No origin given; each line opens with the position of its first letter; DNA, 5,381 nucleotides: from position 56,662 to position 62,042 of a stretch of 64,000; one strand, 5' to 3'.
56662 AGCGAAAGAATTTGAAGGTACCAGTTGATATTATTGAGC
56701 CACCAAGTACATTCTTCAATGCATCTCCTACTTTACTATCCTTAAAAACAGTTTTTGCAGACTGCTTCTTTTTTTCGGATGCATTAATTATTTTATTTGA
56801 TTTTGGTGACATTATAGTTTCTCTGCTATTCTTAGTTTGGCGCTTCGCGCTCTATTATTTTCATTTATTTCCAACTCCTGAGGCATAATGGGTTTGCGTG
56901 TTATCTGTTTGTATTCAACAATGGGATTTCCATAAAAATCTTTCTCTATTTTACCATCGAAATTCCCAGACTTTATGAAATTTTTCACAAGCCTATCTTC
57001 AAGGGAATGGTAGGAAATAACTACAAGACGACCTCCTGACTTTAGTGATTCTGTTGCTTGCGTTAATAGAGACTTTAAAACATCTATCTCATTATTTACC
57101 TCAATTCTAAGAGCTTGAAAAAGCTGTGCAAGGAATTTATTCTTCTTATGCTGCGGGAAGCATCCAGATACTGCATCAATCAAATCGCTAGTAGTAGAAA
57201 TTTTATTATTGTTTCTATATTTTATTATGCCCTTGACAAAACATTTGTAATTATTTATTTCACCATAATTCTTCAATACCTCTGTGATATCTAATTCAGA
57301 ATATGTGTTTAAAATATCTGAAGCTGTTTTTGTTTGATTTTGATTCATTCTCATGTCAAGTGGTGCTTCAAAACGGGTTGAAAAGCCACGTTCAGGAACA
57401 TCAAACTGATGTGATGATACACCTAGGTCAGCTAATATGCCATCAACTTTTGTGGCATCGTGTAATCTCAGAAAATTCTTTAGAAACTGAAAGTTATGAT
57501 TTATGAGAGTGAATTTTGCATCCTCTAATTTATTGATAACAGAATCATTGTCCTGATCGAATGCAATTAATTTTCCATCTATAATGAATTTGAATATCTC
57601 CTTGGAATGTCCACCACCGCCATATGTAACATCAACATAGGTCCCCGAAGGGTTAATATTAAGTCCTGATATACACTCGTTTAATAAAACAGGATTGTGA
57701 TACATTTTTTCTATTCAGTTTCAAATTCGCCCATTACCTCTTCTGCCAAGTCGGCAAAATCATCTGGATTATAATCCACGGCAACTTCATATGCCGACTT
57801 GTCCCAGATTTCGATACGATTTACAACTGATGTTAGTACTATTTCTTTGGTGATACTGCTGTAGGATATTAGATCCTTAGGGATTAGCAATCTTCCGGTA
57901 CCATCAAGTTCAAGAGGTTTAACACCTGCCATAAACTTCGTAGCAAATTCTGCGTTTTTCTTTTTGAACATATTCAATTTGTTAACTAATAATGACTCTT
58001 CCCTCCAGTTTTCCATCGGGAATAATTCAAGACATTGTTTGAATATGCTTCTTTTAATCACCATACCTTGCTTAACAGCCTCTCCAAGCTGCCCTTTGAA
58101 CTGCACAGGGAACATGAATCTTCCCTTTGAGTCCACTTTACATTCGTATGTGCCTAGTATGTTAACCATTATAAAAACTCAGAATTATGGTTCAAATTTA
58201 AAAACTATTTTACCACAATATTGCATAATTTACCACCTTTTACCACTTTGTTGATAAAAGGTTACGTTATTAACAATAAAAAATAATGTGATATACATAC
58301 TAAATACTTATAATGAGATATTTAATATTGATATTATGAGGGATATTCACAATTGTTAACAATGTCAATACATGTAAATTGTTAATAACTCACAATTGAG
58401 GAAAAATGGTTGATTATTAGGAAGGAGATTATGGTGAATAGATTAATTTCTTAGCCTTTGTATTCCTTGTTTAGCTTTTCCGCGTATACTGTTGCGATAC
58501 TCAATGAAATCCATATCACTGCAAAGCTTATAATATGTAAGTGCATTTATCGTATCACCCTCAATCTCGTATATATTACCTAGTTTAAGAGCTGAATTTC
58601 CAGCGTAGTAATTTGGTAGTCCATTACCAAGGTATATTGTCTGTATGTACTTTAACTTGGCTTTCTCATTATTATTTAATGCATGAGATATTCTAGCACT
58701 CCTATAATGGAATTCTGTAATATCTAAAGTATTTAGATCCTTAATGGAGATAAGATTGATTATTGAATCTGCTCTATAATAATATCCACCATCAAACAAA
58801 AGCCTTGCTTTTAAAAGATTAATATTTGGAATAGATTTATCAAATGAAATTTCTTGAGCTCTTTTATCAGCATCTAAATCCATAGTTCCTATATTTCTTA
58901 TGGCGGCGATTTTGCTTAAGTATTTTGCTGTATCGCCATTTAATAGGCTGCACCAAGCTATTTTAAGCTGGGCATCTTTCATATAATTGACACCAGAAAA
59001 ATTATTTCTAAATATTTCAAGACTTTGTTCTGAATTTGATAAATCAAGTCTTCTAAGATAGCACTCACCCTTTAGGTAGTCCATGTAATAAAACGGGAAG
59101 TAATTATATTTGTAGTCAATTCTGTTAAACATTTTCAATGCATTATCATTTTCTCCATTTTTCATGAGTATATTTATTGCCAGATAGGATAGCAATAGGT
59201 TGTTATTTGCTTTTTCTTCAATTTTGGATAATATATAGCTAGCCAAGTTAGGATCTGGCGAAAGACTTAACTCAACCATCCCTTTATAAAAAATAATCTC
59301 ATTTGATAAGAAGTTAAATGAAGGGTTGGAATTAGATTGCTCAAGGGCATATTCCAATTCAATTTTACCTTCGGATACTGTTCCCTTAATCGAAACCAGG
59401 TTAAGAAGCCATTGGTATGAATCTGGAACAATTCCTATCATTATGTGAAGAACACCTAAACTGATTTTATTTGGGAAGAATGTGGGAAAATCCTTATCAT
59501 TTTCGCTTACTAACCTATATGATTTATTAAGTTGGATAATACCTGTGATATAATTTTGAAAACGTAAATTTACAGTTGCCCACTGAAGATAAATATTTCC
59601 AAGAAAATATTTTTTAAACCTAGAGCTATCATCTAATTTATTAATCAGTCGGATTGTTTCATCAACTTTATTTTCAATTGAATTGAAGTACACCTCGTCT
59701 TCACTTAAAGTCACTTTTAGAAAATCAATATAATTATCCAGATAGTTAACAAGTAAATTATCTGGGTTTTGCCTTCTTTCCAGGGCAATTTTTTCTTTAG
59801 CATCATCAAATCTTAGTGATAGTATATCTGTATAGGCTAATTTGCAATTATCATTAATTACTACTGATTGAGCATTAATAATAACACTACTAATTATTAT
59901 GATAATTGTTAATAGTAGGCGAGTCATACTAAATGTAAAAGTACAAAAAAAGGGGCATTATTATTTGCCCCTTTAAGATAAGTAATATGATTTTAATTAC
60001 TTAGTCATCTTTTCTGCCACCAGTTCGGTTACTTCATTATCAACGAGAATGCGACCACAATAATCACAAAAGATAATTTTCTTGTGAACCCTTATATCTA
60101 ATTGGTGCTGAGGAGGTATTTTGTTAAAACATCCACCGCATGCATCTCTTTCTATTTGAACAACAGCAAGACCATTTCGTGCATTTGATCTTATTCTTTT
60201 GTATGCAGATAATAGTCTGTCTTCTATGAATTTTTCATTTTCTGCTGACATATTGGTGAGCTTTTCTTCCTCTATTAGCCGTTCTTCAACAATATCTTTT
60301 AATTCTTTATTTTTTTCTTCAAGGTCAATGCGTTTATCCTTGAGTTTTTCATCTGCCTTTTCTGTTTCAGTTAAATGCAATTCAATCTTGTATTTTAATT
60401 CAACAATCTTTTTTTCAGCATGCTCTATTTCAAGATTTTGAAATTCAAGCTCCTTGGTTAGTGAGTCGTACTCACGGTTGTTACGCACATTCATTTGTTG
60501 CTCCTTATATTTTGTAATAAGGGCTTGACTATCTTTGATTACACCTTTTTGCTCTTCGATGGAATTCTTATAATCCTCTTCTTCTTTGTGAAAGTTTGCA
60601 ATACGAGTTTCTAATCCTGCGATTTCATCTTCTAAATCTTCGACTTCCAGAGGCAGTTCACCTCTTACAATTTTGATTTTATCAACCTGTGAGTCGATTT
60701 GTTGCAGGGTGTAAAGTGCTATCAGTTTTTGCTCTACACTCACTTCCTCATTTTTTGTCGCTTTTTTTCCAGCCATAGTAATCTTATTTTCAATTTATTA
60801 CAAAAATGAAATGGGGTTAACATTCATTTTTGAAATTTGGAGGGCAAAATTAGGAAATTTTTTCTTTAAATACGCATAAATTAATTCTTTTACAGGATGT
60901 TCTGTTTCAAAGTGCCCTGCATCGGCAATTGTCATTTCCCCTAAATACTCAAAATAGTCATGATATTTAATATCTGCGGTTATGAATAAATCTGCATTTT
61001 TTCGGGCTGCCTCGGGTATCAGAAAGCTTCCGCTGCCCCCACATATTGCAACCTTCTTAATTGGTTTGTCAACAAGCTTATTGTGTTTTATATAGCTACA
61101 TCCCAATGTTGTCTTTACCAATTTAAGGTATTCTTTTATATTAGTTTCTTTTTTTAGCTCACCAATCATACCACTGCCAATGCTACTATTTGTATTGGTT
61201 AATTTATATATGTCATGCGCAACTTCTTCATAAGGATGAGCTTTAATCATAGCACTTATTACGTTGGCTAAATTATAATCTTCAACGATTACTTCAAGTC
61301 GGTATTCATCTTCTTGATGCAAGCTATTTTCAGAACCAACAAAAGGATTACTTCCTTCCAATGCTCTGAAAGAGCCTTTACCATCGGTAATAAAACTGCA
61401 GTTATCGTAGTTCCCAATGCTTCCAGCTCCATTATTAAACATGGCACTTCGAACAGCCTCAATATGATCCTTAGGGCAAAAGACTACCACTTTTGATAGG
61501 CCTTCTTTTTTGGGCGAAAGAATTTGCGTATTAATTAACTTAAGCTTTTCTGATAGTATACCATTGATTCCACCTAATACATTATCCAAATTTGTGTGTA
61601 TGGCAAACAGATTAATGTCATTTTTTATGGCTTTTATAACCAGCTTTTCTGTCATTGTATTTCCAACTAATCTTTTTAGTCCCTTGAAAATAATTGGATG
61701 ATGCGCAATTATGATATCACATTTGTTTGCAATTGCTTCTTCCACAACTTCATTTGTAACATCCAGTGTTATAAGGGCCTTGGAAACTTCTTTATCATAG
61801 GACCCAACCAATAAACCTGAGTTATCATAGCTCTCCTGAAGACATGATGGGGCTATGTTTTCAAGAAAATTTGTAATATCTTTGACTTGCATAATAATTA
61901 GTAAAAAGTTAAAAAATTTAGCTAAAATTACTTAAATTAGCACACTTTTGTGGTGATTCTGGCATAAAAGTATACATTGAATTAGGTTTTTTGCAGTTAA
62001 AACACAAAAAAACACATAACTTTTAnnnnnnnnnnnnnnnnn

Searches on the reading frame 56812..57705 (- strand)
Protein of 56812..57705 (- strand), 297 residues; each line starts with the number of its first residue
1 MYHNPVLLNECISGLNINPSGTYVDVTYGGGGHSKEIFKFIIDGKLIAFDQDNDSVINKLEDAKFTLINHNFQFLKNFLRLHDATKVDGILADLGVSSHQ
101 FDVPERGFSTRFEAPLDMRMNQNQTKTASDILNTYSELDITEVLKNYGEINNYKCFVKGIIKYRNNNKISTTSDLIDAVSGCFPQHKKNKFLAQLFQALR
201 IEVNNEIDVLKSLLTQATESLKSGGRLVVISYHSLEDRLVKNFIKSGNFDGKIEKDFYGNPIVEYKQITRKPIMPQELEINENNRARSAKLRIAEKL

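Call 9: search_protein_families(library=pfam, proteins=[window:56812-57705:-], max_evalue=0.001)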
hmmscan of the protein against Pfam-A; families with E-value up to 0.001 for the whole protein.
window:56812-57705:- (297 aa): 2 families
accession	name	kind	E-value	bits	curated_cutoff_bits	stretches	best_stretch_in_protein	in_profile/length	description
PF01795.25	Methyltransf_5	-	2.5e-95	319.9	27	1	2-296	3-308/309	MraW methylase family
PF01728.25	FtsJ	-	1.8e-05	25.2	24.1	1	9-133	10-130/181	FtsJ-like methyltransferase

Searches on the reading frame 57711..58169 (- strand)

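Call 9: search_protein_families(library=pfam, proteins=[window:57711-58169:-], max_evalue=0.001)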
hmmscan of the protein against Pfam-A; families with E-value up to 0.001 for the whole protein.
window:57711-58169:- (152 aa): 1 family
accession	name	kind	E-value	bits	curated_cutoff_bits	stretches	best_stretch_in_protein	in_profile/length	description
PF02381.23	MraZ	-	5.8e-22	77.9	23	2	81-143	3-66/72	MraZ protein, putative antitoxin-like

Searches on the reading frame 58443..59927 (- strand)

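Call 9: search_protein_families(library=pfam, proteins=[window:58443-59927:-], max_evalue=0.001)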
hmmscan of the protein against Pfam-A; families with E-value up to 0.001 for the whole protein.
window:58443-59927:- (494 aa): 1 family
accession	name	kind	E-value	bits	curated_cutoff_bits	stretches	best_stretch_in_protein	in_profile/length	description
PF10300.15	Iml2-TPR_39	-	0.0009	18.5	22.2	0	154-271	171-291/467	Iml2/Tetratricopeptide repeat protein 39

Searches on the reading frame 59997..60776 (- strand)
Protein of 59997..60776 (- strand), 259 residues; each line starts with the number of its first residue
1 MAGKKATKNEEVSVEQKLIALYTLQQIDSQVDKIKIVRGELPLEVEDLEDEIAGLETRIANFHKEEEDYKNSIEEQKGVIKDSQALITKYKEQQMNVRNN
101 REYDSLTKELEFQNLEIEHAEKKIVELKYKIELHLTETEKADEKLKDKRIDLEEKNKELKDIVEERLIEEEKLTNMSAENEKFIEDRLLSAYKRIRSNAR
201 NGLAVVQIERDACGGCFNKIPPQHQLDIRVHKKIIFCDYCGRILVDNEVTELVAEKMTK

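Call 9: search_protein_families(library=pfam, proteins=[window:59997-60776:-], max_evalue=0.001)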
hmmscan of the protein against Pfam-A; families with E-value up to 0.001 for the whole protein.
window:59997-60776:- (259 aa): 1 family
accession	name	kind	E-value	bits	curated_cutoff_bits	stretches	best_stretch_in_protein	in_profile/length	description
PF02591.20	Zn_ribbon_9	-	4.9e-14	52.6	29.1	1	212-244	1-33/33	C4-type zinc ribbon domain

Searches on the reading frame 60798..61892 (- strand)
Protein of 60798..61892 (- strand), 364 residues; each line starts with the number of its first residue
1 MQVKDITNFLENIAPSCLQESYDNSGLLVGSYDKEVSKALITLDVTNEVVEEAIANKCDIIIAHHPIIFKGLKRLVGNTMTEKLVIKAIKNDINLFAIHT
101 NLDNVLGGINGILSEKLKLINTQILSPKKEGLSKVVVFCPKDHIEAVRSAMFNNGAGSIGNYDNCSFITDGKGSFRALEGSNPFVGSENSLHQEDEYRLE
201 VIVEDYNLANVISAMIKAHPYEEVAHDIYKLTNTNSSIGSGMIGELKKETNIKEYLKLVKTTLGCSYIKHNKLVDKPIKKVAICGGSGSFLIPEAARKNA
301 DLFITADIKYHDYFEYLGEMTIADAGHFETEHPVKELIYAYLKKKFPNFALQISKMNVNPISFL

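Call 9: search_protein_families(library=pfam, proteins=[window:60798-61892:-], max_evalue=0.001)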
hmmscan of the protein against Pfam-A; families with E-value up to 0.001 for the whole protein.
window:60798-61892:- (364 aa): 1 family
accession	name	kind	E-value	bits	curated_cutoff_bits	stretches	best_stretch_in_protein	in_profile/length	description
PF01784.24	DUF34_NIF3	-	5.1e-80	269.2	23.4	1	1-357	1-251/256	Duf34/NIF3 (NGG1p interacting factor 3)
